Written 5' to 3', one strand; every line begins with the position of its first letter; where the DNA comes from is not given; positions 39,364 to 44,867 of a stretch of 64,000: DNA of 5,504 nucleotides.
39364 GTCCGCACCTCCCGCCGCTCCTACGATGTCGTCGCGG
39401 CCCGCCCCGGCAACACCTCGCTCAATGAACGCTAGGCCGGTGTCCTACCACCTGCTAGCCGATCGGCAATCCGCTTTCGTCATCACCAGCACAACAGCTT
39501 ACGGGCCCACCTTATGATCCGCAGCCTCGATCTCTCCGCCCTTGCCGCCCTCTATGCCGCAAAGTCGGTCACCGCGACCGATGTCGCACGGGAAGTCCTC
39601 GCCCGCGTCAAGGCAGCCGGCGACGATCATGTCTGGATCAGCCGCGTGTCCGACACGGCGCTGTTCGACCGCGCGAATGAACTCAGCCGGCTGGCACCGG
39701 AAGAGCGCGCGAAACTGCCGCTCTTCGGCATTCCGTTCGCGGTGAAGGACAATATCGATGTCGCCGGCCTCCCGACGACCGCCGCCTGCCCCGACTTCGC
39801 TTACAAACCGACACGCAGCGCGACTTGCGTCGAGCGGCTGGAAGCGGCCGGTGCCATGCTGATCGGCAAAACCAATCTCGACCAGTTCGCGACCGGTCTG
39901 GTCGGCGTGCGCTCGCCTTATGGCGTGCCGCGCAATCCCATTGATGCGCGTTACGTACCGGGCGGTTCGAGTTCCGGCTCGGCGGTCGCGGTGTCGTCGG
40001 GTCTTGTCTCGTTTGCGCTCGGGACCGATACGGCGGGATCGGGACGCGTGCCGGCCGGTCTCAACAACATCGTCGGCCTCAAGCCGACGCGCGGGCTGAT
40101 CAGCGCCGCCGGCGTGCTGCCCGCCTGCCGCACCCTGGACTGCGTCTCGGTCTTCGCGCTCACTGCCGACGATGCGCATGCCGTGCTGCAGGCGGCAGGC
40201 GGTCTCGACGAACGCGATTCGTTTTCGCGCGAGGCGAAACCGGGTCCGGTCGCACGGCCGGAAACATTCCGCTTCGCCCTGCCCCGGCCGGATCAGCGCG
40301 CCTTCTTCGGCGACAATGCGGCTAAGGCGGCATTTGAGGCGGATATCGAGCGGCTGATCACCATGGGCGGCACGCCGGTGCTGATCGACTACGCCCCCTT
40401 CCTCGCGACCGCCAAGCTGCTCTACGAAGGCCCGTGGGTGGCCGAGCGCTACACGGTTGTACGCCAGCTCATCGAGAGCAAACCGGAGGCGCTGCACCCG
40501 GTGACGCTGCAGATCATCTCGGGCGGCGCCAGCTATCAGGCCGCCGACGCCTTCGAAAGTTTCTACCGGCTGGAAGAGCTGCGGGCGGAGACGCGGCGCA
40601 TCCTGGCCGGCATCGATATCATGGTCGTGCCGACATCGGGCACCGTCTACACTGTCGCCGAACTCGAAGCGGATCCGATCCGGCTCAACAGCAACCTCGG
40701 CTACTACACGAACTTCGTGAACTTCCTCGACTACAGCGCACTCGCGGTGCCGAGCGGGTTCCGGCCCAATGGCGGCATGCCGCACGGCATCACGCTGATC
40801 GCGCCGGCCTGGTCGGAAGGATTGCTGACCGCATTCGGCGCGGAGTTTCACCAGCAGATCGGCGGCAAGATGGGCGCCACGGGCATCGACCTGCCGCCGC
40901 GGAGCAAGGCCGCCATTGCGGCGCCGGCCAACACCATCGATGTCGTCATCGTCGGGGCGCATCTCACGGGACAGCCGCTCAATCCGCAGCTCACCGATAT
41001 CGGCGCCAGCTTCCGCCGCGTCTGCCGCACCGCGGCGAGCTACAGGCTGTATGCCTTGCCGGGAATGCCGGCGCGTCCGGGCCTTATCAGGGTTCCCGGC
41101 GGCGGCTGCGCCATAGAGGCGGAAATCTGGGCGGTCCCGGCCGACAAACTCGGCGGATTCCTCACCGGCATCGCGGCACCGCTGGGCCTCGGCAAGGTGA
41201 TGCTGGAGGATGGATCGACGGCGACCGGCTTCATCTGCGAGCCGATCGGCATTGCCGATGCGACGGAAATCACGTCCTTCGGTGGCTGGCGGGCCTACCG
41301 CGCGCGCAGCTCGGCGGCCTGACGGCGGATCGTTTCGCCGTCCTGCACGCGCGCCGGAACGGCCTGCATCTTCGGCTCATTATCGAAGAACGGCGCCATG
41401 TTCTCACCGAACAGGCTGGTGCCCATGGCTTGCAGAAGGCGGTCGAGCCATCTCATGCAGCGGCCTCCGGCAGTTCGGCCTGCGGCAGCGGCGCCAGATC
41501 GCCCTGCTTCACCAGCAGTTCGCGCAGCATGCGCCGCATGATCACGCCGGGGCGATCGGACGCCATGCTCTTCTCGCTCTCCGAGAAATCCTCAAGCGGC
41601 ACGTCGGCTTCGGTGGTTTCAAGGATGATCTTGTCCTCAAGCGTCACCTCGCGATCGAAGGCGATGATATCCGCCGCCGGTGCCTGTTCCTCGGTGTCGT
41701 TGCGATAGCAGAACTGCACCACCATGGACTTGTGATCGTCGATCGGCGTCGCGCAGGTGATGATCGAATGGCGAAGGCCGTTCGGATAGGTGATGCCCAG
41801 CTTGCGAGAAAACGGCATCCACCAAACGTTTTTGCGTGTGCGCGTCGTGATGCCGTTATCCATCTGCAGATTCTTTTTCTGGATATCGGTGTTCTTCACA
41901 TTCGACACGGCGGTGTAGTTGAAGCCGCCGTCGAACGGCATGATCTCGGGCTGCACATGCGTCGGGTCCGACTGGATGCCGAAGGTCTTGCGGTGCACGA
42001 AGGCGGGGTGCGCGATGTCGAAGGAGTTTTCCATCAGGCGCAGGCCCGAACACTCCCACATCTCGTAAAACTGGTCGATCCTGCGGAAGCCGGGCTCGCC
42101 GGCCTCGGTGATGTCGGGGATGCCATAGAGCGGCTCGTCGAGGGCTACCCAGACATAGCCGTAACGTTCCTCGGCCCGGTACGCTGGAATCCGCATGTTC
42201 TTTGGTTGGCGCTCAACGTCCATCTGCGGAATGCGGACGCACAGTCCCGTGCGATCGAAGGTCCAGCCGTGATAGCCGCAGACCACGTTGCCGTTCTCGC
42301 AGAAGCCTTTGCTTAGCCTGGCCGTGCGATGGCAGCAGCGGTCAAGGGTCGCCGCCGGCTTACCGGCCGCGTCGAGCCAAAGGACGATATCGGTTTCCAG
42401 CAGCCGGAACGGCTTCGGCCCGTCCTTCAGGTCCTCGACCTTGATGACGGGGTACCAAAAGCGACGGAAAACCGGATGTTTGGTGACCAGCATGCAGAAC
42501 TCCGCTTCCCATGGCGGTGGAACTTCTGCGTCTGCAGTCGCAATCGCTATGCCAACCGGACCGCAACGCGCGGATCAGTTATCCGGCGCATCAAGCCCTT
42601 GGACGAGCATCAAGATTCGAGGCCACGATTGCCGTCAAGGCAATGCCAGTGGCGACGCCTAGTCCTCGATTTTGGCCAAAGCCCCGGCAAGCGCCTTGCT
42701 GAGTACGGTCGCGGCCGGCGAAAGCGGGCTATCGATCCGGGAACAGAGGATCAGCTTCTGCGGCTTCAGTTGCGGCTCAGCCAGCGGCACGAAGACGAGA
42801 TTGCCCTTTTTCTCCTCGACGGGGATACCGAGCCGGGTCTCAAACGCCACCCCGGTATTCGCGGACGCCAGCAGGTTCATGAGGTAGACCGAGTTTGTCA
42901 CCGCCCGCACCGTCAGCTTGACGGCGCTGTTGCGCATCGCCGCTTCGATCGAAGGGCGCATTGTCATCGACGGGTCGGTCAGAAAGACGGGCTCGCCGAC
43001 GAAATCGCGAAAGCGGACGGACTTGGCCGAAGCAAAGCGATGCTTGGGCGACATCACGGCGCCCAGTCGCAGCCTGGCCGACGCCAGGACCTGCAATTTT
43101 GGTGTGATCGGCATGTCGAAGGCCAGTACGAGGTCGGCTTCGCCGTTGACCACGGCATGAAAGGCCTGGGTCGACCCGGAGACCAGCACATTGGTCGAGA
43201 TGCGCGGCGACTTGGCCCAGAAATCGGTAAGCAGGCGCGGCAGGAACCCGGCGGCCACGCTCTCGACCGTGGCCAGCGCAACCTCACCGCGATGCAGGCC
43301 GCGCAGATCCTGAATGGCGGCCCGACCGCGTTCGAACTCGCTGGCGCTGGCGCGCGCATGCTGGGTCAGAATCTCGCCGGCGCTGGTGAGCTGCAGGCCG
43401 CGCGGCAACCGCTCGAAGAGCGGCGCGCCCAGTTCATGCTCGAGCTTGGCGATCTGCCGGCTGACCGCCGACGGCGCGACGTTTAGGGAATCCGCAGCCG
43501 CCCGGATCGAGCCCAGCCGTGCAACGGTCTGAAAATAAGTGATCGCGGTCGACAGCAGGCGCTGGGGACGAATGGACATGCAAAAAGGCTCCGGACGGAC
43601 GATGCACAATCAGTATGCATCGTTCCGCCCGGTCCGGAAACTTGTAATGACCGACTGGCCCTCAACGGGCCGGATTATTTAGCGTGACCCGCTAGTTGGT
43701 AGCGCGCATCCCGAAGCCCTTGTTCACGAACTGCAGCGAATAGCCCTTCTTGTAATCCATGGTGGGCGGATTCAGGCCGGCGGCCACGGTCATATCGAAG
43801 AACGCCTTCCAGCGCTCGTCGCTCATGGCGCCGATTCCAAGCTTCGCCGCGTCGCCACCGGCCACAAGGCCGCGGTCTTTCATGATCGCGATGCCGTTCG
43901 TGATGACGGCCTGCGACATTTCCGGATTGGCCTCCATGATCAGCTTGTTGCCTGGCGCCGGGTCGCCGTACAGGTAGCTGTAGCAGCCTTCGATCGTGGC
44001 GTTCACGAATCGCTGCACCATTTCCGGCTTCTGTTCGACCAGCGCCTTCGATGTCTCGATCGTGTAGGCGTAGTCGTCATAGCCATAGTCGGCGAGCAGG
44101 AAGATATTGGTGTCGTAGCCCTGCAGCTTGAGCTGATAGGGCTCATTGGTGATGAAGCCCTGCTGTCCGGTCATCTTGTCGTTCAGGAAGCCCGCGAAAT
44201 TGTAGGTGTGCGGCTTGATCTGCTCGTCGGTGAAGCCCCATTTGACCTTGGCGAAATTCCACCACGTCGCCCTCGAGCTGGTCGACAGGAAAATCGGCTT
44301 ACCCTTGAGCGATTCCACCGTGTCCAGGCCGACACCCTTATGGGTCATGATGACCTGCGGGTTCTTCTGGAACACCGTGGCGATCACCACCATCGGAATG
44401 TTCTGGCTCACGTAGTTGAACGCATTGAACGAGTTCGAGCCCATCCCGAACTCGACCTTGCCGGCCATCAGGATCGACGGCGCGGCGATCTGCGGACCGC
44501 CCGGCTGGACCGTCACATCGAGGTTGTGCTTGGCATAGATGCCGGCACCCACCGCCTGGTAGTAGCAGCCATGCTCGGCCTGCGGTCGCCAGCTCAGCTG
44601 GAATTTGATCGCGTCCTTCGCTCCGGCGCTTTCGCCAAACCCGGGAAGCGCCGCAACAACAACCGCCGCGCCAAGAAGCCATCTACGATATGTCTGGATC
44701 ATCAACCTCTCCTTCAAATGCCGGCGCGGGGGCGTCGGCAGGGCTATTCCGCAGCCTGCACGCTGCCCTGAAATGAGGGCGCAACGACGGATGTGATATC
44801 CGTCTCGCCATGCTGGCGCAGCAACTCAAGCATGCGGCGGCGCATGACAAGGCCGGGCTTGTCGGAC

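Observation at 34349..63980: Paralog-rich nitrogen-compound catabolic island with no assignable substrate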

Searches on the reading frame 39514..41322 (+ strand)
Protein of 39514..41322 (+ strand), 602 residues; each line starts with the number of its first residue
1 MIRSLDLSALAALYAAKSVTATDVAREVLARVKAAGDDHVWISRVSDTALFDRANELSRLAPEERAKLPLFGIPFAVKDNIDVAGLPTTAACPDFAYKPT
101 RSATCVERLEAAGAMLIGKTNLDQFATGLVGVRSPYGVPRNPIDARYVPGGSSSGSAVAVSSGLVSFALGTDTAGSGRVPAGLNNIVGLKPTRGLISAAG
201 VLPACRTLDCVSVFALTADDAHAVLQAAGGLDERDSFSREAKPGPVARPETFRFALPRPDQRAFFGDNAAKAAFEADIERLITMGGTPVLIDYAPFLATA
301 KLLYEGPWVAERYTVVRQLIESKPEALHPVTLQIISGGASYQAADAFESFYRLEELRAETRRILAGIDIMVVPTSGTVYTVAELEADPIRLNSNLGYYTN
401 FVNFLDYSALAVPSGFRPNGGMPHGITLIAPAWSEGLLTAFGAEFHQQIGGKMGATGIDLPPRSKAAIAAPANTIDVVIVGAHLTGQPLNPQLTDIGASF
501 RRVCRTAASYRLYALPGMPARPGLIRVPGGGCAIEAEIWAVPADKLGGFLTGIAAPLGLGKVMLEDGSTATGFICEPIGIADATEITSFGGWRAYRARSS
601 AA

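Call 4: search_protein_families(library=pfam, proteins=[window:39514-41322:+])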
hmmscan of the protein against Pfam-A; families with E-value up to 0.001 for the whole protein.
window:39514-41322:+ (602 aa): 2 families
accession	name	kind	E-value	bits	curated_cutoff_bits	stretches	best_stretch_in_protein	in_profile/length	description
PF01425.27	Amidase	-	4.6e-84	283.5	27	1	24-438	2-444/445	Amidase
PF21986.1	AH_C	-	2.1e-47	160.6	27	1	475-596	1-122/123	Allophanate hydrolase C-terminal domain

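Call 7: search_protein_families(library=ncbifam, proteins=[window:39514-41322:+], max_evalue=0.00001)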
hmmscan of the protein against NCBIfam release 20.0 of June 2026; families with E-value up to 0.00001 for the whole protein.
window:39514-41322:+ (602 aa): 26 families (the best 25 are shown)
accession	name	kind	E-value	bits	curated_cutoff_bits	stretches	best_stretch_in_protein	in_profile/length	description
NF006043.0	PRK08186.1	subfamily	4.7e-249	827.8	487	1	4-600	6-598/600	allophanate hydrolase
TIGR02713.1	allophanate_hyd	equivalog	1.3e-235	783.2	511.05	1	39-596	2-562/563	allophanate hydrolase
TIGR00132.1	gatA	equivalog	2.2e-62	211.4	481.1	1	13-286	4-279/466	Asp-tRNA(Asn)/Glu-tRNA(Gln) amidotransferase subunit GatA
NF006631.0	PRK09201.1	equivalog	1.6e-60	205.2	461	1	4-446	6-452/466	AtzE family amidohydrolase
NF005460.0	PRK07056.1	subfamily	2.5e-60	204.7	447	1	6-440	9-444/457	amidase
TIGR02715.1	amido_AtzE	subfamily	3.5e-59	200.9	425.75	1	15-447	10-446/452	AtzE family amidohydrolase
NF004766.0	PRK06102.1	equivalog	3.6e-55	187.9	559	1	4-434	7-436/455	amidase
NF005688.0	PRK07488.1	equivalog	3.8e-53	181.1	532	1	3-289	9-285/474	indoleacetamide hydrolase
NF004717.0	PRK06061.1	equivalog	2.9e-51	174.7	498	1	7-237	19-248/483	amidase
NF006169.0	PRK08310.1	equivalog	2.6e-47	162.1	391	1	63-378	19-324/395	amidase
NF006006.0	PRK08137.1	equivalog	4.6e-47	161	534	1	8-242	37-280/529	amidase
NF005450.0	PRK07042.1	equivalog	4e-43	147.6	458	1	5-445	7-448/464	amidase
NF004622.0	PRK05962.1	equivalog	1.3e-42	146.1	463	1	23-443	6-422/431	amidase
NF004815.0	PRK06169.1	equivalog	4.7e-41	140.8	506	1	8-448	13-458/471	amidase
NF005687.0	PRK07487.1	subfamily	9.9e-41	140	428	1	8-447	11-454/468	amidase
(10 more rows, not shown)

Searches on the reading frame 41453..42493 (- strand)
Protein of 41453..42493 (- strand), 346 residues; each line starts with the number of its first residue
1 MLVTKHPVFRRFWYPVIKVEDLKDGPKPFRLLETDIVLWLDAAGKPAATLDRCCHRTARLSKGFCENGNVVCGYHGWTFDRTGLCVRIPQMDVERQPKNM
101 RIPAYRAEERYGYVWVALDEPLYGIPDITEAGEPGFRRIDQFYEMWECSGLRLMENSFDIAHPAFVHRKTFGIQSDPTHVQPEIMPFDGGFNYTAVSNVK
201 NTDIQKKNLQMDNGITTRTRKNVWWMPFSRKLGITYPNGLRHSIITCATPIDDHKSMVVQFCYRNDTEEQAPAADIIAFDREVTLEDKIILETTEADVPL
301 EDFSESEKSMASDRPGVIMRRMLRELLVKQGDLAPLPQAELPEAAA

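Call 4: search_protein_families(library=pfam, proteins=[window:41453-42493:-])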
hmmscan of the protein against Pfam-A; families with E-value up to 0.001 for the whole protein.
window:41453-42493:- (346 aa): 2 families
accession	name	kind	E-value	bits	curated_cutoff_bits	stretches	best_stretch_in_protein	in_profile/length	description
PF00355.32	Rieske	-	4.8e-21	74.9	20.3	1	13-92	2-82/88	Rieske [2Fe-2S] domain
PF19112.6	VanA_C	-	9.2e-16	59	23.5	1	146-327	1-191/193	Vanillate O-demethylase oxygenase C-terminal domain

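Call 7: search_protein_families(library=ncbifam, proteins=[window:41453-42493:-], max_evalue=0.00001)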
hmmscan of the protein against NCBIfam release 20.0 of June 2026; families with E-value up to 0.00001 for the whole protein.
window:41453-42493:- (346 aa): 2 families
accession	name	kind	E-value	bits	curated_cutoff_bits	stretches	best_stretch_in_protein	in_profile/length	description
NF052579.1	BetMthstMoxSdmAMthl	equivalog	5.9e-21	74.8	600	1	11-122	16-130/351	4beta-methylsterol monooxygenase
NF041683.1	ant_diox_AndAb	equivalog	2.7e-06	27.5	150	1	13-89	2-79/100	anthranilate 1,2-dioxygenase ferredoxin subunit AndAb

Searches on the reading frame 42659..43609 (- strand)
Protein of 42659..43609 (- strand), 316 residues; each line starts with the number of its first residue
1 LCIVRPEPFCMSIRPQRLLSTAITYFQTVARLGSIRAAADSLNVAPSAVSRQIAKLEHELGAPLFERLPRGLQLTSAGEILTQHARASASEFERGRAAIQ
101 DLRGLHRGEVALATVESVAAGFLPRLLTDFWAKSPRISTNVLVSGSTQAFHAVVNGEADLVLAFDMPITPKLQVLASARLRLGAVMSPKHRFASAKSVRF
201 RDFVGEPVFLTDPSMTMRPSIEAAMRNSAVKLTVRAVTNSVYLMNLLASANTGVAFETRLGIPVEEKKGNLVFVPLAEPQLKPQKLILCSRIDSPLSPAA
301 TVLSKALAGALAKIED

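Call 4: search_protein_families(library=pfam, proteins=[window:42659-43609:-])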
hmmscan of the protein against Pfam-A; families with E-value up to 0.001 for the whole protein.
window:42659-43609:- (316 aa): 2 families
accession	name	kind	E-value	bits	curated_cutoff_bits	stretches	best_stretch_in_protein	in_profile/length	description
PF03466.25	LysR_substrate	-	1.1e-31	110.3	28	1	104-309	2-206/209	LysR substrate binding domain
PF00126.33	HTH_1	-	1.5e-22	79.8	26.6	1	22-79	3-60/60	Bacterial regulatory helix-turn-helix protein, lysR family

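Call 7: search_protein_families(library=ncbifam, proteins=[window:42659-43609:-], max_evalue=0.00001)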
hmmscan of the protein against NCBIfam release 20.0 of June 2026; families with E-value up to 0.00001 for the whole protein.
window:42659-43609:- (316 aa): 52 families (the best 25 are shown)
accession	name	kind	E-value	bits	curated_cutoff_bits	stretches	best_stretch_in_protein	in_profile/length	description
NF008416.0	PRK11242.1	equivalog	2.2e-34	119.1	277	1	19-307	2-287/300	transcriptional regulator CynR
NF053705.1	TransRegGltCGpos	equivalog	7e-34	117.4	350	1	23-303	6-285/300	glutamate biosynthesis transcriptional regulator GltC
NF047520.1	trans_act_CidR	equivalog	1.1e-28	100.3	415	1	23-256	6-239/292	cidABC operon transcriptional activator CidR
TIGR02424.1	TF_pcaQ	equivalog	3e-27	95.3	303.8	1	23-310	8-297/300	pca operon transcription factor PcaQ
NF052633.1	LysR_TF_PsrA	exception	3.3e-27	95.2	540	1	25-283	12-269/297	L-proline-binding transcription factor PsrA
NF040786.1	LysR_Sec_metab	equivalog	1e-23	83.8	250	1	23-301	6-288/298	selenium metabolism-associated LysR family transcriptional regulator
NF008352.0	PRK11139.1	subfamily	6e-22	78.1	288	1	21-279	9-260/305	transcriptional regulator GcvA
TIGR03339.1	phn_lysR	subfamily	7.2e-22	78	341.1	1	26-291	5-264/279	aminoethylphosphonate catabolism associated LysR family transcriptional regulator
NF008722.0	PRK11716.1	equivalog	8.6e-22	77.5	246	1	23-171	6-154/293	HTH-type transcriptional activator IlvY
NF045990.1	TransRegCbbRRhodb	equivalog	1.7e-21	76.6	450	1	26-304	14-293/304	LysR family regulator CbbR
NF047711.1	PutUtilRegPtrR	equivalog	6.1e-21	74.8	400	1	23-255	6-232/283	putrescine utilization regulator PtrR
NF008294.1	PRK11074.1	equivalog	1.1e-20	74.2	345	1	23-197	7-183/300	DNA-binding transcriptional activator PunR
TIGR03418.1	chol_sulf_TF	equivalog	3.9e-20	72.1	324.8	1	22-208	5-186/291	choline sulfate utilization transcriptional regulator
NF007491.0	PRK10086.1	equivalog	2.3e-19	69.4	316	1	23-173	22-167/313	DNA-binding transcriptional regulator DsdC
NF008410.0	PRK11233.1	equivalog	9.4e-19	67.6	309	1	23-307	6-287/305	nitrogen assimilation transcriptional regulator NAC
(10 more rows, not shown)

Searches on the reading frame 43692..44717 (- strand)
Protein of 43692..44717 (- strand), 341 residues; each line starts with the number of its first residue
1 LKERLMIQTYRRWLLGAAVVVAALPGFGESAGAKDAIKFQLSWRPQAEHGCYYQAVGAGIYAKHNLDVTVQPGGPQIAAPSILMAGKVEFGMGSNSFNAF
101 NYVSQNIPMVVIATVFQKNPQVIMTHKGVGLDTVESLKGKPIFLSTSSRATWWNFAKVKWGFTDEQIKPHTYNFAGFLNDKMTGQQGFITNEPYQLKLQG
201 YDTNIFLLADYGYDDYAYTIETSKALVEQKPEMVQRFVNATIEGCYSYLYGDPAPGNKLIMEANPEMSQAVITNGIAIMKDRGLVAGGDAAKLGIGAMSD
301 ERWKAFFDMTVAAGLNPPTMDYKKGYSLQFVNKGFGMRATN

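Call 5: search_protein_families(library=pfam, proteins=[window:43692-44717:-])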
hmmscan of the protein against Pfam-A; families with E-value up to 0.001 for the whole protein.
window:43692-44717:- (341 aa): 1 family
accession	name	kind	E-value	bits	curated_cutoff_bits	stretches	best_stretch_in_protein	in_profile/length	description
PF09084.16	NMT1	-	3.7e-28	99.3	20.5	1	47-253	2-213/216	NMT1/THI5 like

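Call 7: search_protein_families(library=ncbifam, proteins=[window:43692-44717:-], max_evalue=0.00001)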
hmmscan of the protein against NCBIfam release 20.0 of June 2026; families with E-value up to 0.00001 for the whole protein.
window:43692-44717:- (341 aa): 0 families
